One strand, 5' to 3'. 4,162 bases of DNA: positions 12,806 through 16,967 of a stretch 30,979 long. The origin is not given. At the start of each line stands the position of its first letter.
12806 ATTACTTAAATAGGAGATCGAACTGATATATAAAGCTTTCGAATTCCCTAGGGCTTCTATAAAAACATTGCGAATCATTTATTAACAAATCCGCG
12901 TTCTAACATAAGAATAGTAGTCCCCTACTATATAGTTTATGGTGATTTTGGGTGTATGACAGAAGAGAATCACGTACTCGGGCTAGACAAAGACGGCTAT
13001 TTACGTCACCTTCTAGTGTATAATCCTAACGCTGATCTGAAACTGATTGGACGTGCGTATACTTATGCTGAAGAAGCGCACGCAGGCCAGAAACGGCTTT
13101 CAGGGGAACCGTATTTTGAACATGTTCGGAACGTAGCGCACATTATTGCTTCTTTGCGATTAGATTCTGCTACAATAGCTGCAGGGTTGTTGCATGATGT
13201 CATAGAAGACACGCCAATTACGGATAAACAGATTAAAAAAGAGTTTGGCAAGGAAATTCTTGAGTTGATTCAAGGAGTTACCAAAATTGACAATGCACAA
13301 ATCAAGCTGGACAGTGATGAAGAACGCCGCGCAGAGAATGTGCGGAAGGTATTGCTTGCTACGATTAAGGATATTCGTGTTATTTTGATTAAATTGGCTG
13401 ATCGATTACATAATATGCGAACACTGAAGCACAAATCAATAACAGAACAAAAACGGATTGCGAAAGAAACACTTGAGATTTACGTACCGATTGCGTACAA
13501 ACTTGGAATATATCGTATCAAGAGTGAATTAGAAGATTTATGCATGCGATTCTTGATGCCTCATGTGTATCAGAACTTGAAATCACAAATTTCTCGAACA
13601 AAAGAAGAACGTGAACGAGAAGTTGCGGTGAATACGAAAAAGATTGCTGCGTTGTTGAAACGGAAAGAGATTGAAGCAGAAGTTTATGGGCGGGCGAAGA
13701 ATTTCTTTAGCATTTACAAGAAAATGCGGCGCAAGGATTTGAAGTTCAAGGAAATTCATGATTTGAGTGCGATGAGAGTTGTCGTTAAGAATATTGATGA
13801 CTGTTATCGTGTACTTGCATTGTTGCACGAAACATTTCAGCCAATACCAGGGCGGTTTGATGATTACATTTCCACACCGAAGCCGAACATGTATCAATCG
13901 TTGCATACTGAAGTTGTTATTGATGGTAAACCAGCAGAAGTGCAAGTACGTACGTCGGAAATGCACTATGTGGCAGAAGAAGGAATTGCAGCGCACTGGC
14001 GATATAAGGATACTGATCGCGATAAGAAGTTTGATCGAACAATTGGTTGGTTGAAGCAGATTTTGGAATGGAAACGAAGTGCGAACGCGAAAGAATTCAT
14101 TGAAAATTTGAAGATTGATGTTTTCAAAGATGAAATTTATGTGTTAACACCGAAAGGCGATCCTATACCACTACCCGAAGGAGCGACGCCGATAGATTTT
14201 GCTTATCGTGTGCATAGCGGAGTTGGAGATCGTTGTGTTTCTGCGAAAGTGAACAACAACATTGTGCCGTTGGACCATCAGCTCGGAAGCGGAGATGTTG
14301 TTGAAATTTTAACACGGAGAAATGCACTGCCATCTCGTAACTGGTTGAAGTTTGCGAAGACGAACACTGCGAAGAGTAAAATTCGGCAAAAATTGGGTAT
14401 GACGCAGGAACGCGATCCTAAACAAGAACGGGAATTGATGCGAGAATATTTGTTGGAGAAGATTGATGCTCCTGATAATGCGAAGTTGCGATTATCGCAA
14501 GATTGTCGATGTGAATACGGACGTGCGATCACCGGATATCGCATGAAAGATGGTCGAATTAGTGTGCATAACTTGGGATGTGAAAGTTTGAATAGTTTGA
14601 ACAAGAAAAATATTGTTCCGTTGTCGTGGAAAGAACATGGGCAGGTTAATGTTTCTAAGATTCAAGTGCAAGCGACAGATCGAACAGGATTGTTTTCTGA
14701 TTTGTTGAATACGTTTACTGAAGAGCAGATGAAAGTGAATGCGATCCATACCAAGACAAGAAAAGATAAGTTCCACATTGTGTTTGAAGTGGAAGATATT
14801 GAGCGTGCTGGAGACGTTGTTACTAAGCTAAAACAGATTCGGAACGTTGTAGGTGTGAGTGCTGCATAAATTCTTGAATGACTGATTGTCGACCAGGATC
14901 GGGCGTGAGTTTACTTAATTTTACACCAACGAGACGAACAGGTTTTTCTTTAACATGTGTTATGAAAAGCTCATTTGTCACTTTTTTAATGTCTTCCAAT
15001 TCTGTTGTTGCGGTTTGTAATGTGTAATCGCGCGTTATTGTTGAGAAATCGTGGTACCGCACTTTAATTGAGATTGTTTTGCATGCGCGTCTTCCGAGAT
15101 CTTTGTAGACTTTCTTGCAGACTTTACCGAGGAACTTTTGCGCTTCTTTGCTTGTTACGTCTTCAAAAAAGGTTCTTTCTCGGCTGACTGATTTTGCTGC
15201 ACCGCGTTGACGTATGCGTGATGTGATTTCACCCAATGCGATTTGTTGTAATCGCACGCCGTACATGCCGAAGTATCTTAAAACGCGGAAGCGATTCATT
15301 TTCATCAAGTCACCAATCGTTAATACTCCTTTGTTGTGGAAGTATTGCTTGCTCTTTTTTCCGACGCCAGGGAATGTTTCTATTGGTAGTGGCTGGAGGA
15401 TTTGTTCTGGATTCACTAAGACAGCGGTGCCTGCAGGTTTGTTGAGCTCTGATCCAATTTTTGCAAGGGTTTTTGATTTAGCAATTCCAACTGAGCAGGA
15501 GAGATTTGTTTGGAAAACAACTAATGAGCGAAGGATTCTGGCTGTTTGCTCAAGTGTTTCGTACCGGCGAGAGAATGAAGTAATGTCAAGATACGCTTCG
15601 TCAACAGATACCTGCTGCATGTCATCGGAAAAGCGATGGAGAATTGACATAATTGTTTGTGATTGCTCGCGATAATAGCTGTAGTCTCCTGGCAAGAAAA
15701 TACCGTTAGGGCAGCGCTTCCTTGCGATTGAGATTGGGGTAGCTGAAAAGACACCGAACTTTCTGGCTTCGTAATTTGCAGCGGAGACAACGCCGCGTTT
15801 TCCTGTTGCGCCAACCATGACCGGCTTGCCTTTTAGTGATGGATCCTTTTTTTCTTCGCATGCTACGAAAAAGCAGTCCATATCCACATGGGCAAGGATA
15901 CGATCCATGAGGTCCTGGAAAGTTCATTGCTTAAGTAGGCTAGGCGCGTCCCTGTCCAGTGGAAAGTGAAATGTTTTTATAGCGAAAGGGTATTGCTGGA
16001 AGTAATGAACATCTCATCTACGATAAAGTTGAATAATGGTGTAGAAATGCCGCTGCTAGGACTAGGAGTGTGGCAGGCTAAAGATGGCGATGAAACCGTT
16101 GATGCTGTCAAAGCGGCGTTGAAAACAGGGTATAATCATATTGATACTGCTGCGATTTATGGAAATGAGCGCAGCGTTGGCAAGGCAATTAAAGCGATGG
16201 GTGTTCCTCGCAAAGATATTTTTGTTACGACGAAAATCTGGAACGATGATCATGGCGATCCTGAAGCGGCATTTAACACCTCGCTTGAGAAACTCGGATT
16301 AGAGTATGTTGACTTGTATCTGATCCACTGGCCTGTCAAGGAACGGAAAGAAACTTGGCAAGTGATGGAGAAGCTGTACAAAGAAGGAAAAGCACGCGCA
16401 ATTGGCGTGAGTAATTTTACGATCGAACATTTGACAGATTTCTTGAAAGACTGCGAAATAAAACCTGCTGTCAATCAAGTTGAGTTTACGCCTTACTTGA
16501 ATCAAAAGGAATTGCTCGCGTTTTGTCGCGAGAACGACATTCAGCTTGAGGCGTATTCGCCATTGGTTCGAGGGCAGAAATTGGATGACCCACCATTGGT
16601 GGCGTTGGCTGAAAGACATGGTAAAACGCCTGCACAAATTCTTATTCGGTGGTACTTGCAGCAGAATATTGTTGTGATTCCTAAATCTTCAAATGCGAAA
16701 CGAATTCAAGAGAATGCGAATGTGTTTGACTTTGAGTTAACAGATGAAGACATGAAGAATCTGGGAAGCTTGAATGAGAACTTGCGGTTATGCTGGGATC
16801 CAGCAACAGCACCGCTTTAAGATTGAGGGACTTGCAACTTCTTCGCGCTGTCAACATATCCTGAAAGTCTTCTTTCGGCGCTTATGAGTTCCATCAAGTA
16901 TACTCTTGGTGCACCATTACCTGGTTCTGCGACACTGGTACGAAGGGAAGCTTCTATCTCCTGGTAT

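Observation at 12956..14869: Complete bacterial-type long RelA/SpoT homologue embedded in an archaeal locus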

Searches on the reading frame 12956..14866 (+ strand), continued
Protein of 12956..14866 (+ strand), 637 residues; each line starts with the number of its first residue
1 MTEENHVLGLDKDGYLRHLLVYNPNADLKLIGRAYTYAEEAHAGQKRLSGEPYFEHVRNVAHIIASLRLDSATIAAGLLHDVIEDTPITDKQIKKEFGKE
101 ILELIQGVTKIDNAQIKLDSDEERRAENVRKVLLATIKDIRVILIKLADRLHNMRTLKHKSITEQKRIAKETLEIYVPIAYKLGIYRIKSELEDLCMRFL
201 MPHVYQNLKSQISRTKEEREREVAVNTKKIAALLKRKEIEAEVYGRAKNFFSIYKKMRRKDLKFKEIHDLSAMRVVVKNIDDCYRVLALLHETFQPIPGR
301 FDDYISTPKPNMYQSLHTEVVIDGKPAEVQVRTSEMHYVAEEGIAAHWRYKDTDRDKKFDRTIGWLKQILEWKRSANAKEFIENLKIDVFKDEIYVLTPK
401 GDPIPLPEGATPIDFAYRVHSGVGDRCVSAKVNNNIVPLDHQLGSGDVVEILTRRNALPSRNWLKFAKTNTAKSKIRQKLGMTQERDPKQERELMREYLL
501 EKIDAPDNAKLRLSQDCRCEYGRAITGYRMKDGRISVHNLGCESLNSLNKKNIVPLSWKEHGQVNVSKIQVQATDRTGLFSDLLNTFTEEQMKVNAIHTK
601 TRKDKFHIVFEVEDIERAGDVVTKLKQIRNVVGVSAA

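Call 71: search_protein_families(library=pfam, proteins=[P0097, P0290], max_evalue=0.001)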
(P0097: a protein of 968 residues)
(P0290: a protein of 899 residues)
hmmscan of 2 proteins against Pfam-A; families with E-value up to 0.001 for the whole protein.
P0097 (968 aa): 10 families
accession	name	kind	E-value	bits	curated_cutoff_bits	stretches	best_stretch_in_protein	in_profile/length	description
PF04607.23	RelA_SpoT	-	4.7e-85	281.8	27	2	261-371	1-112/113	Region found in RelA / SpoT proteins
PF13328.12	HD_4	-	2.9e-53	180.2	27.2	1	51-201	1-155/156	HD domain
PF02824.27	TGS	-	2.9e-43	146.2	22.2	2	620-679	1-60/60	TGS domain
PF13291.12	ACT_4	-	2.6e-18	66.9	27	1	888-965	2-80/80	ACT domain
PF19296.4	RelA_AH_RIS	-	4.2e-16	60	23.8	1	693-867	3-178/185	RelA/SpoT, AH and RIS domains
PF01966.28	HD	-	7.6e-12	46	22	1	70-170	1-116/116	HD domain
PF14451.12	Ub-Mut7C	-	1.2e-08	35.2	23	0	658-677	54-73/81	Mut7-C ubiquitin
PF01842.31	ACT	-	1.2e-08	35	27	1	894-958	2-65/66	ACT domain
PF02597.26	ThiS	-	1.2e-06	29.4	22.5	0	652-679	41-71/76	ThiS family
PF22754.3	bHLH-TF_ACT-like_plant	-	0.00071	20.2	27.6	0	895-938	13-56/75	Plant bHLH transcription factor, ACT-like domain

P0290 (899 aa): 6 families
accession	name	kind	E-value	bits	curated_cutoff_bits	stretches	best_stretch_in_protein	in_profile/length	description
PF04607.23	RelA_SpoT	-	3.6e-90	298.3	27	2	238-348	1-112/113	Region found in RelA / SpoT proteins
PF13328.12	HD_4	-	2e-51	174.3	27.2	1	29-178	1-155/156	HD domain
PF02824.27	TGS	-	1.2e-23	83.3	22.2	1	551-610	1-60/60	TGS domain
PF13291.12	ACT_4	-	4.9e-17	62.8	27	1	819-896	2-80/80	ACT domain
PF19296.4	RelA_AH_RIS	-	4.5e-11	43.6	23.8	1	624-793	3-173/185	RelA/SpoT, AH and RIS domains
PF01966.28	HD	-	1.5e-09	38.6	22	1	48-147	1-116/116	HD domain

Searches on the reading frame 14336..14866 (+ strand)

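Call 69: search_protein_families(library=pfam, proteins=[window:14336-14866:+], max_evalue=1)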
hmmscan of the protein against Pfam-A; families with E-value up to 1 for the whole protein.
window:14336-14866:+ (177 aa): 5 families
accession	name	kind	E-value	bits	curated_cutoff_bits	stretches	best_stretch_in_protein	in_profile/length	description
PF13291.12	ACT_4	-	8.8e-11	42.8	27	1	108-174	8-78/80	ACT domain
PF01842.31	ACT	-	3.6e-10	39.9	27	1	109-169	3-65/66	ACT domain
PF06361.16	RTBV_P12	-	0.06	14.2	25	1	125-166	6-48/110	Rice tungro bacilliform virus P12 protein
PF22629.2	ACT_AHAS_ss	-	0.062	13.9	27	1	109-172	1-66/67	AHAS small subunit-like ACT domain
PF13710.12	ACT_5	-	0.12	12.6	27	0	124-169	10-57/62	ACT domain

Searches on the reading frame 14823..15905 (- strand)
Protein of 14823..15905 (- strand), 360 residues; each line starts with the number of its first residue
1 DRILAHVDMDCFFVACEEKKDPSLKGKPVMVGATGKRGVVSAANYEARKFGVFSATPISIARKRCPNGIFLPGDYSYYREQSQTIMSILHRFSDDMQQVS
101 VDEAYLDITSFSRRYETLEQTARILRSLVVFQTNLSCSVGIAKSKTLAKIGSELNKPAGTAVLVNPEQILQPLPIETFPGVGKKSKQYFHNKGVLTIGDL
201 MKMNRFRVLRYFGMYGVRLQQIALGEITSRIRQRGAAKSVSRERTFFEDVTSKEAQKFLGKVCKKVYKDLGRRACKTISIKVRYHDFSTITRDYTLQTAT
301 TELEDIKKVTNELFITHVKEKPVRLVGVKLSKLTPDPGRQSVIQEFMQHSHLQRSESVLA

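Call 8: search_protein_families(library=pfam, proteins=[window:14823-15905:-], max_evalue=0.001)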
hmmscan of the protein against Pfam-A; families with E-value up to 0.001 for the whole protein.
window:14823-15905:- (360 aa): 2 families
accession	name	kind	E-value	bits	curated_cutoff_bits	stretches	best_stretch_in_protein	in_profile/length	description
PF00817.25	IMS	-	6.6e-49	166.1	23.2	1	7-152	1-147/148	impB/mucB/samB family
PF11799.13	IMS_C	-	3.8e-23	82.4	20.7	1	238-340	2-106/109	impB/mucB/samB family C-terminal domain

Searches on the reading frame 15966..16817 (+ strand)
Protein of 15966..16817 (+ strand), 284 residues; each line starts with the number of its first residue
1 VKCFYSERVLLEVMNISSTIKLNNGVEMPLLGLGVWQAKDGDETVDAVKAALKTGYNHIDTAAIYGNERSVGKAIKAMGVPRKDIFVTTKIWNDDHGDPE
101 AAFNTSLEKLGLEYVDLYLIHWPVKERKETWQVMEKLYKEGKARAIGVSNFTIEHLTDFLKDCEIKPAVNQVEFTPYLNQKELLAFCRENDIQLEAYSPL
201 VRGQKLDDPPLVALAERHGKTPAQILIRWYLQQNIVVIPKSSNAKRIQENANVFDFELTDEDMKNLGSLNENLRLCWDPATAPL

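Call 8: search_protein_families(library=pfam, proteins=[window:15966-16817:+], max_evalue=0.001)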
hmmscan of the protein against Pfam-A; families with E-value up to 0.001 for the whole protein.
window:15966-16817:+ (284 aa): 1 family
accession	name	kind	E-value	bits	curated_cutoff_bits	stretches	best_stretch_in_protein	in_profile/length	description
PF00248.27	Aldo_ket_red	-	5.3e-64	216.5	24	1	31-270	2-290/291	Aldo/keto reductase family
